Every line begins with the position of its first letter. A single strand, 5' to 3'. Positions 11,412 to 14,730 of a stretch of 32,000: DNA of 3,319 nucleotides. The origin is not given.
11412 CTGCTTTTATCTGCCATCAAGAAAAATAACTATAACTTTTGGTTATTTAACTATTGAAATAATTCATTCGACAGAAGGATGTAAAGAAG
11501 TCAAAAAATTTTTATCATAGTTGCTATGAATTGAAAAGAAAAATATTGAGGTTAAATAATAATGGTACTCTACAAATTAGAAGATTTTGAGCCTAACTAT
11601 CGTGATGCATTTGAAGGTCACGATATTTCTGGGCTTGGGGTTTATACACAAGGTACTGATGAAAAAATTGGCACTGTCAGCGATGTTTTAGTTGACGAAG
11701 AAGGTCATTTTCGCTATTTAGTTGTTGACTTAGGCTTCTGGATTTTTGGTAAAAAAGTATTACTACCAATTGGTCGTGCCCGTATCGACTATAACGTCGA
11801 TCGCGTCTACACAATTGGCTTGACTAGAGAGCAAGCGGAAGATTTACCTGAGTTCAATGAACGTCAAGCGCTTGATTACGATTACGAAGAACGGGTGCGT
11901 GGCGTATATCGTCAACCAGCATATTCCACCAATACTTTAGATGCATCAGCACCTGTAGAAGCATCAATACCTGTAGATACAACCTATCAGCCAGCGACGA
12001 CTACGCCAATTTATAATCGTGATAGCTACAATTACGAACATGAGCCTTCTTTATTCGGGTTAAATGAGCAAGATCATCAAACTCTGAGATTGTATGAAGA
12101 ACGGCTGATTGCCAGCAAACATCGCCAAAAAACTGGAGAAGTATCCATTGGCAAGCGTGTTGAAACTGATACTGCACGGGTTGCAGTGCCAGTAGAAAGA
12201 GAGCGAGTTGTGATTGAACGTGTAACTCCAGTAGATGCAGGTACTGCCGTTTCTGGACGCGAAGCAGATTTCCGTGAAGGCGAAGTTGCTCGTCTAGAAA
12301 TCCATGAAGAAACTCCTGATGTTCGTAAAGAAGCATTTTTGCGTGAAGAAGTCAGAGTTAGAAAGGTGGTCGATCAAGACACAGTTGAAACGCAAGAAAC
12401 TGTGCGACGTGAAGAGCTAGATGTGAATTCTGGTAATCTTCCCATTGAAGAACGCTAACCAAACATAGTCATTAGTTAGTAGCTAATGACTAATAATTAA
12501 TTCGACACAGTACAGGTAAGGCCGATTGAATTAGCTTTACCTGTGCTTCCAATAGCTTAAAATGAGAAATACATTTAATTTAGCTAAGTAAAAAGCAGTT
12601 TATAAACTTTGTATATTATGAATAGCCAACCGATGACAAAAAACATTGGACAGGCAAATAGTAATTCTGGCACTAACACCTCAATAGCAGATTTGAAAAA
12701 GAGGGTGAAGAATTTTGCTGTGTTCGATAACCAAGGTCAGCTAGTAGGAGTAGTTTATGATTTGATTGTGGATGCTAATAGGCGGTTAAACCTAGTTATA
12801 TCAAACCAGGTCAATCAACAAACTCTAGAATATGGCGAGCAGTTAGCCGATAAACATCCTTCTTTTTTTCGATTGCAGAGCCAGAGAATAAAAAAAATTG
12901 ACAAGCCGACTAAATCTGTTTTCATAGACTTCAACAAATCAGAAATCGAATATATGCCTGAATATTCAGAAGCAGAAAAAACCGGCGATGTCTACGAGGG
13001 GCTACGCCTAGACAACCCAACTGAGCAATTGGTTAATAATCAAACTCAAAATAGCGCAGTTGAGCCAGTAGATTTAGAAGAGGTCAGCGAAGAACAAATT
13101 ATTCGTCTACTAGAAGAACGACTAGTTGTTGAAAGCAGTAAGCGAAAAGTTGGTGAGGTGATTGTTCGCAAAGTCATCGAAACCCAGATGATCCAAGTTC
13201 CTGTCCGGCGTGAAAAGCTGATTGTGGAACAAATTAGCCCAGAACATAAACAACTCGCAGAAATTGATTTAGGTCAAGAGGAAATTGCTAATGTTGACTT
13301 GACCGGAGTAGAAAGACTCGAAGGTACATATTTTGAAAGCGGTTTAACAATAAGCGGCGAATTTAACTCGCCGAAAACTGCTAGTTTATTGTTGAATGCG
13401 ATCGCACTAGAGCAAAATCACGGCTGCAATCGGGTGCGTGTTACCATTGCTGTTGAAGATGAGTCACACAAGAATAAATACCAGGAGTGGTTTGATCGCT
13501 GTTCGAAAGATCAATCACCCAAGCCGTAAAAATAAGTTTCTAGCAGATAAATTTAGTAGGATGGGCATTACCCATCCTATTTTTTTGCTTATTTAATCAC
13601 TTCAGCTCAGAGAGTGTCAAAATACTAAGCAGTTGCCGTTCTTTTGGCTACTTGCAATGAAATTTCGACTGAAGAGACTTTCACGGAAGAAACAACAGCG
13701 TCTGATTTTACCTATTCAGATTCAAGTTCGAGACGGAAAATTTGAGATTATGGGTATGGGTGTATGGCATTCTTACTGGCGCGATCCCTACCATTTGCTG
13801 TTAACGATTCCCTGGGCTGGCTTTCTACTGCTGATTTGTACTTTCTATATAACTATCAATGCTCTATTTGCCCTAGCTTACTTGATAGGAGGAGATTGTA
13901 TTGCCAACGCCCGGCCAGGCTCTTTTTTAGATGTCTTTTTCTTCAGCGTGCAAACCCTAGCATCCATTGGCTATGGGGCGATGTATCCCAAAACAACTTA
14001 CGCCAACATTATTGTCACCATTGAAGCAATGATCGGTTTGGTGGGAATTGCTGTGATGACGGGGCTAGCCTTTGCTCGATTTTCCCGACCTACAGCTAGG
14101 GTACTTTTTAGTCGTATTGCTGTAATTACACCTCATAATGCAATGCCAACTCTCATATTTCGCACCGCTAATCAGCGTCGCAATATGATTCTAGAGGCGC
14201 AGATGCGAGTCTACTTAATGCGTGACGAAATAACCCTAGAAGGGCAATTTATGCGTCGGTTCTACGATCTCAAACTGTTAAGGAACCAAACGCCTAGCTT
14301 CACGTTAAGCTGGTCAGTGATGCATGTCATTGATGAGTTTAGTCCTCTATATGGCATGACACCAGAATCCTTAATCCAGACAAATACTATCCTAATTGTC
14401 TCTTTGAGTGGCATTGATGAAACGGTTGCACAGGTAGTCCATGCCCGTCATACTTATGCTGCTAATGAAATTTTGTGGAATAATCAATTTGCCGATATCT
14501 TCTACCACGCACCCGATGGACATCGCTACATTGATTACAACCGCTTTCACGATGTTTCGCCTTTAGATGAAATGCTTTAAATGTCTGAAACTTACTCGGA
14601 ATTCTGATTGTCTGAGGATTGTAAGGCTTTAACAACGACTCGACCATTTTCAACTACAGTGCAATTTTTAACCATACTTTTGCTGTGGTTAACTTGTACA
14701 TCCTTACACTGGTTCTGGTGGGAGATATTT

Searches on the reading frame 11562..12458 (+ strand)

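Call 70: search_protein_families(library=pfam, proteins=[window:11562-12458:+], max_evalue=0.0001)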
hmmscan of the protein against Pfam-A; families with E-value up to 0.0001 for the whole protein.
window:11562-12458:+ (298 aa): 2 families
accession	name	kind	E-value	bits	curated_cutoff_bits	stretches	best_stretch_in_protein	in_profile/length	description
PF09557.15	DUF2382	-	3.2e-34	118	23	1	175-288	1-111/111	Domain of unknown function (DUF2382)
PF05239.21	PRC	-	3.9e-15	56.1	21.2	1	15-83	2-70/78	PRC-barrel domain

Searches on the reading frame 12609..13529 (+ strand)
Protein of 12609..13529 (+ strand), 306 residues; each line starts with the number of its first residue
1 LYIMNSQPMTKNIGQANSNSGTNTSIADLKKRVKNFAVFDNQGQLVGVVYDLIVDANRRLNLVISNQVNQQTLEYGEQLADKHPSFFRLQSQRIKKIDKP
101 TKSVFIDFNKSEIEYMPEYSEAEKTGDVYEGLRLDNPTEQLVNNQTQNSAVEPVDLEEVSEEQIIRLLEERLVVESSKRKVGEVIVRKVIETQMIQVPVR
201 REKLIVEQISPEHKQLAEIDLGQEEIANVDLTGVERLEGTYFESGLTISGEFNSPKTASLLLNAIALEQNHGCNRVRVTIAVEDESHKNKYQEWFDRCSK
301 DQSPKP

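Call 70: search_protein_families(library=pfam, proteins=[window:12609-13529:+], max_evalue=0.0001)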
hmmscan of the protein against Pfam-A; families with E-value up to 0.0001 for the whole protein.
window:12609-13529:+ (306 aa): 1 family
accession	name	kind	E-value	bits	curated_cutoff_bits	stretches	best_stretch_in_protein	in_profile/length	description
PF09557.15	DUF2382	-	2.4e-06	28.3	23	1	165-231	1-70/111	Domain of unknown function (DUF2382)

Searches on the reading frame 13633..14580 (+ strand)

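Call 70: search_protein_families(library=pfam, proteins=[window:13633-14580:+], max_evalue=0.0001)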
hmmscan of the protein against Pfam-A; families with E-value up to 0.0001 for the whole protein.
window:13633-14580:+ (315 aa): 3 families
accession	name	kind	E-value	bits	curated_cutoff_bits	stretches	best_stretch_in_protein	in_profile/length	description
PF17655.7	IRK_C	-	8.5e-29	100.9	22.5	1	157-309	1-157/174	Inward rectifier potassium channel C-terminal domain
PF07885.22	Ion_trans_2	-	1.1e-08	35.3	22.5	1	81-146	4-73/79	Ion channel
PF01007.26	IRK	-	1.5e-05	25.3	22.7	1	88-153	76-141/141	Inward rectifier potassium channel transmembrane domain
